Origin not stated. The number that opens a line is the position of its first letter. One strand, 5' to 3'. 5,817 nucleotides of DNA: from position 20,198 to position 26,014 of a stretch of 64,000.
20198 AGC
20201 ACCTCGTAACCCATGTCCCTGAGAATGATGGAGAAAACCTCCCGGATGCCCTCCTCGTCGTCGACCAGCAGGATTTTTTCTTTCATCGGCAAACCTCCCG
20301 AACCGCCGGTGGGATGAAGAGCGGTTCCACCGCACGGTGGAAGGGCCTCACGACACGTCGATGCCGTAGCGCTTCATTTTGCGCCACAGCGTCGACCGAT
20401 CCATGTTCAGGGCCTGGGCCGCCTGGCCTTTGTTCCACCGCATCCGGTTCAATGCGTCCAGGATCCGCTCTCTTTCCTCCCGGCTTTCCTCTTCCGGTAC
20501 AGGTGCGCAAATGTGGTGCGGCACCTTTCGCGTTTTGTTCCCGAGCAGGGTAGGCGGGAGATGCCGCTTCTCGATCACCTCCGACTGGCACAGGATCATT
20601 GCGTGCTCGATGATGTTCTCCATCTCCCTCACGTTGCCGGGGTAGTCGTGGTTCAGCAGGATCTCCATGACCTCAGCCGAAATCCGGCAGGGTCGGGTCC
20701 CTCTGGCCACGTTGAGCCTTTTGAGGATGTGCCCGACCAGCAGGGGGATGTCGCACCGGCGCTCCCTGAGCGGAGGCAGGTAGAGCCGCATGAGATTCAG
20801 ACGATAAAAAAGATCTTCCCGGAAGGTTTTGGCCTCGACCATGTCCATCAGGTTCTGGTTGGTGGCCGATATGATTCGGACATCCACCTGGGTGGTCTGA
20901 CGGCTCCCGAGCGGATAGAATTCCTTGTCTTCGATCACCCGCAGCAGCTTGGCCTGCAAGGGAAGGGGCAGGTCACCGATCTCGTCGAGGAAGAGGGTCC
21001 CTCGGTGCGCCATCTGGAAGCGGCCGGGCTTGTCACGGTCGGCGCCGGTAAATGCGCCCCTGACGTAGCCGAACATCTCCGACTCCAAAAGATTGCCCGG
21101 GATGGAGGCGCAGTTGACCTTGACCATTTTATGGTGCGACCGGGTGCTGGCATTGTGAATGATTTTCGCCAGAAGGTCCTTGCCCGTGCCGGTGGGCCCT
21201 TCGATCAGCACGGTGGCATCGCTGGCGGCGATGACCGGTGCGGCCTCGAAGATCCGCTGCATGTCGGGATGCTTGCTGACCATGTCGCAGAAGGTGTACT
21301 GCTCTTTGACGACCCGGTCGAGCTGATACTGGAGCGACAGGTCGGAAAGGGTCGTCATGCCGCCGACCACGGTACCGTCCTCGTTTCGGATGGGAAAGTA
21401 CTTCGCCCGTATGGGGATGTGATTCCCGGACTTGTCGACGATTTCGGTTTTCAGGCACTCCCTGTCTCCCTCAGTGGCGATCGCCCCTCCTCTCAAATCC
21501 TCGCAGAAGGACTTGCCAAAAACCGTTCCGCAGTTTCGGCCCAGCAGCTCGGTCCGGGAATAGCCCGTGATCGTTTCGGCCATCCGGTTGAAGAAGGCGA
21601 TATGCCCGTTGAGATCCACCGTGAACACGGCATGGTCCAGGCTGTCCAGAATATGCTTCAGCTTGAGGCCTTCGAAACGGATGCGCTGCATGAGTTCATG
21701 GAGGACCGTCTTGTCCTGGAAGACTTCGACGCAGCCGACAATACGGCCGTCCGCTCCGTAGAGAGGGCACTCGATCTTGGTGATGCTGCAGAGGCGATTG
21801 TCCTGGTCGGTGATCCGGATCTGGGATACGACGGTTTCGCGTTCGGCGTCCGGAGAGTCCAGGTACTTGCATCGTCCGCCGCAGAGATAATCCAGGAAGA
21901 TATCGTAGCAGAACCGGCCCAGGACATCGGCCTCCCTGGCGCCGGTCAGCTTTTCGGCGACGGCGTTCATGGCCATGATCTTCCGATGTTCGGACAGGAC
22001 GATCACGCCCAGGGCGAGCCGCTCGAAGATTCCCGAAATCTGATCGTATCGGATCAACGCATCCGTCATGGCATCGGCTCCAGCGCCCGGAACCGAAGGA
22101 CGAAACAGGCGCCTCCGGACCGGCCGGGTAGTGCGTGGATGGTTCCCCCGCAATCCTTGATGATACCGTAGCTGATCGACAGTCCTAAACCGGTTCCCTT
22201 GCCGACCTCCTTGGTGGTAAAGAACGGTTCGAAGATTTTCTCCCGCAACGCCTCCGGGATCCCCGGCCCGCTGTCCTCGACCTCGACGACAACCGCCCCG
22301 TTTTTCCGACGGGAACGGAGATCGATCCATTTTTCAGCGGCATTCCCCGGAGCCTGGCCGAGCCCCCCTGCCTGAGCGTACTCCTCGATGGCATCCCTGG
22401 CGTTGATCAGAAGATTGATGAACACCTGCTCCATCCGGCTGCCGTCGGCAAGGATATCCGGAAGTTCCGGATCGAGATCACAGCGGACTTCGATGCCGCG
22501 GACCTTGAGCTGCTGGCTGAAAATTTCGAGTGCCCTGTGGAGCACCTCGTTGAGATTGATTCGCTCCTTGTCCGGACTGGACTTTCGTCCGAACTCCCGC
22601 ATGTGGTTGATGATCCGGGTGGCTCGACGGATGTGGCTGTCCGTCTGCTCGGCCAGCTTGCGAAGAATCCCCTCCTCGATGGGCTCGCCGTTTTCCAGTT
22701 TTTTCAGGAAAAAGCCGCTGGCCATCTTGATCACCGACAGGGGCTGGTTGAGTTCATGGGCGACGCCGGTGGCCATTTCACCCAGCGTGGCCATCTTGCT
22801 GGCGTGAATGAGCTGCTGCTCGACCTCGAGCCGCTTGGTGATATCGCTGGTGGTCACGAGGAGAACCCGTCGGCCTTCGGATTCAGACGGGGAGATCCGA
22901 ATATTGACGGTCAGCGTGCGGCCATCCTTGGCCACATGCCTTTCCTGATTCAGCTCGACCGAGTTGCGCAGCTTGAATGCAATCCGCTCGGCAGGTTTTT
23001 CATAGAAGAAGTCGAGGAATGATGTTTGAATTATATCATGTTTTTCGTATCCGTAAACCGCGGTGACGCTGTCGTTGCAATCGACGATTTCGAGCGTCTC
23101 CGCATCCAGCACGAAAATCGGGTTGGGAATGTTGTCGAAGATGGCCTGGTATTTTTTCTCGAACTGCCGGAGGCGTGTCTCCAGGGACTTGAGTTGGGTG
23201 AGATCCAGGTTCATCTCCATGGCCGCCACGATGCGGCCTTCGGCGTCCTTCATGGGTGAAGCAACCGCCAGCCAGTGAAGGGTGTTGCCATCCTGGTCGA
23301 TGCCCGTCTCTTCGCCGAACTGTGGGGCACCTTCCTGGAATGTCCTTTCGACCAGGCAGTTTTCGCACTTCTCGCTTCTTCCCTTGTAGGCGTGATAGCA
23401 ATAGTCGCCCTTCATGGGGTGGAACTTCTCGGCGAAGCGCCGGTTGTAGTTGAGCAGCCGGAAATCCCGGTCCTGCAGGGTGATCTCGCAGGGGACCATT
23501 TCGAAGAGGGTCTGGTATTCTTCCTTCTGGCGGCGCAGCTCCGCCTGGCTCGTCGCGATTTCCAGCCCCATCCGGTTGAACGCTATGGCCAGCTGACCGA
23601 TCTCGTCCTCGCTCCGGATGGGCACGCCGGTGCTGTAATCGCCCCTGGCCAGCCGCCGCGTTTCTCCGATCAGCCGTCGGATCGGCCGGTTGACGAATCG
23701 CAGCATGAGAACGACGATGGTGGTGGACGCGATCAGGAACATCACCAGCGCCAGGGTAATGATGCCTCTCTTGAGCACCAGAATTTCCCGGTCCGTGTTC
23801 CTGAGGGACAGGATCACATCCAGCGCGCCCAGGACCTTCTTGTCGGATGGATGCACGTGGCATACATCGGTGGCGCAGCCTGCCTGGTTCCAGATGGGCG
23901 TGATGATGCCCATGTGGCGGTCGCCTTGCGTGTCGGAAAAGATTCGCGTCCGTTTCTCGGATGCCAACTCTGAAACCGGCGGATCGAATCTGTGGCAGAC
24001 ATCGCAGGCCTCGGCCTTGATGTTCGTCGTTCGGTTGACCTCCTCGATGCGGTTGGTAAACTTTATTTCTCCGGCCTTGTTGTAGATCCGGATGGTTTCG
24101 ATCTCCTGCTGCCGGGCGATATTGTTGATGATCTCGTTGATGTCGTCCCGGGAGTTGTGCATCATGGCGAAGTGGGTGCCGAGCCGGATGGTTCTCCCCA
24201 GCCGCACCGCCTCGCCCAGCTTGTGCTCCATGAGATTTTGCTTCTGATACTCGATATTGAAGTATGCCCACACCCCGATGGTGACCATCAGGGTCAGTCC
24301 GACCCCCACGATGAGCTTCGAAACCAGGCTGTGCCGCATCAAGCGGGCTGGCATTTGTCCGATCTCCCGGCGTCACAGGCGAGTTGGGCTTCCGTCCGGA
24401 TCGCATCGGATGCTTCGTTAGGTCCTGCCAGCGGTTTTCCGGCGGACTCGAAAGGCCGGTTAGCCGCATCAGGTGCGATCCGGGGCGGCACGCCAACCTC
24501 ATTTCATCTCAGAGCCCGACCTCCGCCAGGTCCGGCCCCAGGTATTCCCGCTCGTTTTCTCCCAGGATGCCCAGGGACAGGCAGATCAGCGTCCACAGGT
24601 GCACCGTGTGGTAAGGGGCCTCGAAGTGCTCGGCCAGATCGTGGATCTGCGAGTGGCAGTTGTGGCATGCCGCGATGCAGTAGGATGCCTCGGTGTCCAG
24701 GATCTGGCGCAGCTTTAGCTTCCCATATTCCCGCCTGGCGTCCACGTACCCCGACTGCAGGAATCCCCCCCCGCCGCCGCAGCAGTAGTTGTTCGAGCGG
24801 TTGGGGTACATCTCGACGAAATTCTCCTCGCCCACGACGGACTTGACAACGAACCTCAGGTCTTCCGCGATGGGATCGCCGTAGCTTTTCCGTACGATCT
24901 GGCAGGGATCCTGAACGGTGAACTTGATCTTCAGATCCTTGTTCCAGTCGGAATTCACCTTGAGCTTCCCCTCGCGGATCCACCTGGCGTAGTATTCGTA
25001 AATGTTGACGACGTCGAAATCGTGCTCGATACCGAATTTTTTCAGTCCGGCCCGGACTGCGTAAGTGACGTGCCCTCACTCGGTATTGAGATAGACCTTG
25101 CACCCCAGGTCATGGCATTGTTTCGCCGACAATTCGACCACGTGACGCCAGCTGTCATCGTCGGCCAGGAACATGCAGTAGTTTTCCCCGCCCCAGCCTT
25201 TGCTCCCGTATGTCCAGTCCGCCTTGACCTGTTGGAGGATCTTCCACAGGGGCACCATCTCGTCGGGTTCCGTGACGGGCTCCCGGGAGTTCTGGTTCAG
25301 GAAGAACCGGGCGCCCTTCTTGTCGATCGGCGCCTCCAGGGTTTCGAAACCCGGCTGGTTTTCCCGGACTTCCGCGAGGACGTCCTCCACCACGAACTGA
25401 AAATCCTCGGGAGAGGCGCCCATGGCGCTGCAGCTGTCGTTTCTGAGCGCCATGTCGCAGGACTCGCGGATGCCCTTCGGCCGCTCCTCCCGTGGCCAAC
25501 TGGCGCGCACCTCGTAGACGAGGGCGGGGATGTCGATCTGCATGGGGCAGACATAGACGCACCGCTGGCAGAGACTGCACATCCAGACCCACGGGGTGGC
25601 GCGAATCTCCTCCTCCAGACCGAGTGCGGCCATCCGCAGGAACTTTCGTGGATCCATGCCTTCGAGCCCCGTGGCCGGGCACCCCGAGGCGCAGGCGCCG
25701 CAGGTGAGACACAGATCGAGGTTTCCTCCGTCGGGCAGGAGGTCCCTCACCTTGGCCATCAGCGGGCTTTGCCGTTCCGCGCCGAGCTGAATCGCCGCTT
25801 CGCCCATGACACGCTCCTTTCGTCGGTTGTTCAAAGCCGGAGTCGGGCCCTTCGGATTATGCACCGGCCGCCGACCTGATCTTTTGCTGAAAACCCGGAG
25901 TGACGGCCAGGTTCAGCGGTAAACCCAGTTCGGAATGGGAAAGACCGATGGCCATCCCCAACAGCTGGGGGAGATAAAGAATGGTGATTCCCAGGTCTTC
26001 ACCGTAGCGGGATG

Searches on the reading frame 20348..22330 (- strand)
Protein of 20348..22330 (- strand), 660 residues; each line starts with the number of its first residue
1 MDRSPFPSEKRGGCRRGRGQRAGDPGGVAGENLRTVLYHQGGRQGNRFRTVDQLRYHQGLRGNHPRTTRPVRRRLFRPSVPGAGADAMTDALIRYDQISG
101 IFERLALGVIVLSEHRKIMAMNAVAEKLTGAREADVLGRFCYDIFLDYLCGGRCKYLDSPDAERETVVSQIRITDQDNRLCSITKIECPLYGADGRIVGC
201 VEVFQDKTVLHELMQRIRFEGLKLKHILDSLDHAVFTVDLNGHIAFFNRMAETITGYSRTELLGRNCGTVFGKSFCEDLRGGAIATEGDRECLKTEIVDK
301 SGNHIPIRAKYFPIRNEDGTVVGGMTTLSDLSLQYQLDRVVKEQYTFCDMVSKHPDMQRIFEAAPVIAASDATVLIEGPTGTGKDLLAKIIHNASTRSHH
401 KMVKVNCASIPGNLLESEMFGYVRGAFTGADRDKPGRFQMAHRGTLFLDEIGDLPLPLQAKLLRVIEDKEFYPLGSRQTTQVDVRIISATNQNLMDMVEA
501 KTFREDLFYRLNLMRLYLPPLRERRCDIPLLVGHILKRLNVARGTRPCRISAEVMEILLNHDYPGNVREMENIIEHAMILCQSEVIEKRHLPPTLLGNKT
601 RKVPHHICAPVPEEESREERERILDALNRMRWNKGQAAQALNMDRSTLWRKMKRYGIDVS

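Call 5: search_protein_families(library=pfam, proteins=[window:20348-22330:-], max_evalue=0.001)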
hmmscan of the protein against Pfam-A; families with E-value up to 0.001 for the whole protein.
window:20348-22330:- (660 aa): 12 families
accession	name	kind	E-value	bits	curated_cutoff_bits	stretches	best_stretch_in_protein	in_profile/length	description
PF00158.32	Sigma54_activat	-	7.4e-68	227.9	20.2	1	351-516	2-167/168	Sigma-54 interaction domain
PF25601.1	AAA_lid_14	-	3.4e-25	88.1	27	1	522-602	1-81/87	AAA+ ATPase lid domain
PF13426.13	PAS_9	-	1.4e-19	70.7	27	1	233-332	2-102/103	PAS domain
PF08448.16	PAS_4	-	1.6e-18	67.4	23.1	2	102-210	1-108/110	PAS fold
PF00989.32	PAS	-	1.9e-18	67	22.6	2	224-326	3-108/113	PAS fold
PF14532.12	Sigma54_activ_2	-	4.9e-17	62.9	25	1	354-521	4-138/138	Sigma-54 interaction domain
PF02954.25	HTH_8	-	9e-13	48.2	22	1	619-655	6-42/42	Bacterial regulatory protein, Fis family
PF13188.13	PAS_8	-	5.6e-09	36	21.8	1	223-271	2-47/65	PAS domain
PF01078.27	Mg_chelatase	-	8.4e-07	29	20.3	1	362-473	13-137/207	Magnesium chelatase, subunit ChlI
PF00004.35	AAA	-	4e-06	27.7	21.2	1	374-509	1-124/131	ATPase family associated with various cellular activities (AAA)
PF07728.20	AAA_5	-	1.3e-05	25.7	22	1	374-493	2-124/139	AAA domain (dynein-related subfamily)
PF13596.12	PAS_10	-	0.0001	23.3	22.1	0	224-331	1-105/106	PAS domain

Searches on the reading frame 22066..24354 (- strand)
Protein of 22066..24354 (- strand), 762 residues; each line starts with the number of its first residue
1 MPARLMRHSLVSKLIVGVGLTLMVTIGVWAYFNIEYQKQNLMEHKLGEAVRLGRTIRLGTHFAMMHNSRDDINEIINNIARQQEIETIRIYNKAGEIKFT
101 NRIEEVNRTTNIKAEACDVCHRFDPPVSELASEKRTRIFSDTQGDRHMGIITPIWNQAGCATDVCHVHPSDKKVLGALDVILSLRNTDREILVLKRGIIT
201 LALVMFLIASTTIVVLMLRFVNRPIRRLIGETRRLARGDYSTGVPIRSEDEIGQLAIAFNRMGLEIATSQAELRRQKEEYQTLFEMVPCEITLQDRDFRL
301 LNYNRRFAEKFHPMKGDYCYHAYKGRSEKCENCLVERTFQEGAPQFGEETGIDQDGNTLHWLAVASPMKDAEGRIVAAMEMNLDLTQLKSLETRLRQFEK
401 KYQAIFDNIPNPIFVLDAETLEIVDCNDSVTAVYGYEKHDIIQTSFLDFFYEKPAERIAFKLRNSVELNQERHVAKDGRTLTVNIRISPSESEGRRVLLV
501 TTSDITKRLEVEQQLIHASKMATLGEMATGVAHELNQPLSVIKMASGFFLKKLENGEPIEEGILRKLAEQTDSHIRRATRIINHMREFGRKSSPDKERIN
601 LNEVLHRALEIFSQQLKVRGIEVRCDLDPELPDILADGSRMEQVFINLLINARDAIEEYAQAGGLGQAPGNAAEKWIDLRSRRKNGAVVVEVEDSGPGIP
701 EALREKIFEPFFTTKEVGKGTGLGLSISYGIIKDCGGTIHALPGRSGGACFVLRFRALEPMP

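Call 5: search_protein_families(library=pfam, proteins=[window:22066-24354:-], max_evalue=0.001)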
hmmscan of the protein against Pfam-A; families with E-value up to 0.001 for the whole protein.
window:22066-24354:- (762 aa): 8 families
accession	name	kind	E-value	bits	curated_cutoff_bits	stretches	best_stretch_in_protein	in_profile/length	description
PF02518.31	HATPase_c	-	1.6e-20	74.1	26.4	1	637-756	2-108/111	Histidine kinase-, DNA gyrase B-, and HSP90-like ATPase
PF08448.16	PAS_4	-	1.4e-16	61.1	23.1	2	288-389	5-109/110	PAS fold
PF13426.13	PAS_9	-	6.1e-16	59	27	1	410-507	1-103/103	PAS domain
PF00672.30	HAMP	-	1.3e-12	48.2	25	1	217-263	2-48/53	HAMP domain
PF00989.32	PAS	-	6.4e-12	45.9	22.6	1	401-505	2-113/113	PAS fold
PF13188.13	PAS_8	-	1.3e-11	44.4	21.8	1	401-452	2-53/65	PAS domain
PF00512.31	HisKA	-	7.8e-09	35.9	26.9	1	524-592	2-64/66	His Kinase A (phospho-acceptor) domain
PF08447.18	PAS_3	-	0.00034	21.3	25.6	0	424-500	2-86/89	PAS fold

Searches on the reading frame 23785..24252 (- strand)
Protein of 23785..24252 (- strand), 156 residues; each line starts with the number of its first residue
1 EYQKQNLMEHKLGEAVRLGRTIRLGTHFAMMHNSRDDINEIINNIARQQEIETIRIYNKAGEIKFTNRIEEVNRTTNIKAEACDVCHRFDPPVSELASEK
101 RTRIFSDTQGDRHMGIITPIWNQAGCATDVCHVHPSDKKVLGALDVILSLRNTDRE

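Call 87: search_solved_structures(query=window:23785-24252:-, max_evalue=1)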
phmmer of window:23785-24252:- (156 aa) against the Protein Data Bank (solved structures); distinct sequences matched with E-value up to 1: 4.
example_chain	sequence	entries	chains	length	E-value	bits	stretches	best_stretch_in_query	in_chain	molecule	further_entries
6qv3_A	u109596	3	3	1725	0.3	14.4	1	11-68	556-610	Pre-mRNA splicing helicase-like protein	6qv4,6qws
5m59_A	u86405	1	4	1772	0.31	14.4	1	14-68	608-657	Pre-mRNA splicing helicase-like protein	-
22vl_p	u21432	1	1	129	0.37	14.1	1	4-104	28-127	ATP synthase subunit b', chloroplastic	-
7yil_A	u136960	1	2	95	0.67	13.3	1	33-97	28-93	GINS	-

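Call 88: search_protein_families(library=pfam, proteins=[window:23785-24252:-], max_evalue=10)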
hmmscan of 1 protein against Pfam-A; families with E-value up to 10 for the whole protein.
window:23785-24252:- (156 aa): 7 families
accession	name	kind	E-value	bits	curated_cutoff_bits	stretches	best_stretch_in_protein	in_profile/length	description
PF21563.3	Mcp40H-20_sensor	-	3.1e-05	24.7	27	1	29-150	10-111/112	Methyl-accepting chemotaxis sensory transducer, class 40H, sensor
PF09984.15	sCache_4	-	0.015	15.5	22.1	1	27-151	27-135/145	Single cache domain 4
PF25071.1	DUF7795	-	0.026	14.9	27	1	12-97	21-109/123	Domain of unknown function (DUF7795)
PF04919.18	DUF655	-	0.027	14.8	22.2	1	27-79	75-125/181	Protein of unknown function (DUF655)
PF14252.11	DUF4347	-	0.056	13.6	24.6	1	14-68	10-66/164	Domain of unknown function (DUF4347)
PF24860.1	FdhE_C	-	0.078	13.6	27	1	63-89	12-40/82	FdhE, C-terminal domain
PF17152.10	CHASE8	-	0.15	12.7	27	1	20-62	14-56/102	Periplasmic sensor domain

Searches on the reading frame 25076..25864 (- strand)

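Call 5: search_protein_families(library=pfam, proteins=[window:25076-25864:-], max_evalue=0.001)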
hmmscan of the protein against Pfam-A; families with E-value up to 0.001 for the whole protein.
window:25076-25864:- (262 aa): 8 families
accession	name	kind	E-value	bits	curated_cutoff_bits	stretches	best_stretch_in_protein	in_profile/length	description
PF13183.11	Fer4_8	-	1.3e-10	42.1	27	1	49-110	2-68/68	4Fe-4S dicluster domain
PF13534.11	Fer4_17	-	4.4e-10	40.4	22.2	1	52-111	2-61/61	4Fe-4S dicluster domain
PF13187.11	Fer4_9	-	1.8e-08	34.7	27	1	52-109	2-50/52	4Fe-4S dicluster domain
PF13237.11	Fer4_10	-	6.1e-06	26.5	25.5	1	48-107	5-53/53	4Fe-4S dicluster domain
PF12838.12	Fer4_7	-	1.3e-05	26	27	1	52-109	2-51/52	4Fe-4S dicluster domain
PF13484.11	Fer4_16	-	0.00061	21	30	0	52-108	2-65/66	4Fe-4S double cluster binding domain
PF12797.12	Fer4_2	-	0.00062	20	24.5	0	48-64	6-22/22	4Fe-4S binding domain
PF00037.32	Fer4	-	0.00071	19.7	21.1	0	48-63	4-19/24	4Fe-4S binding domain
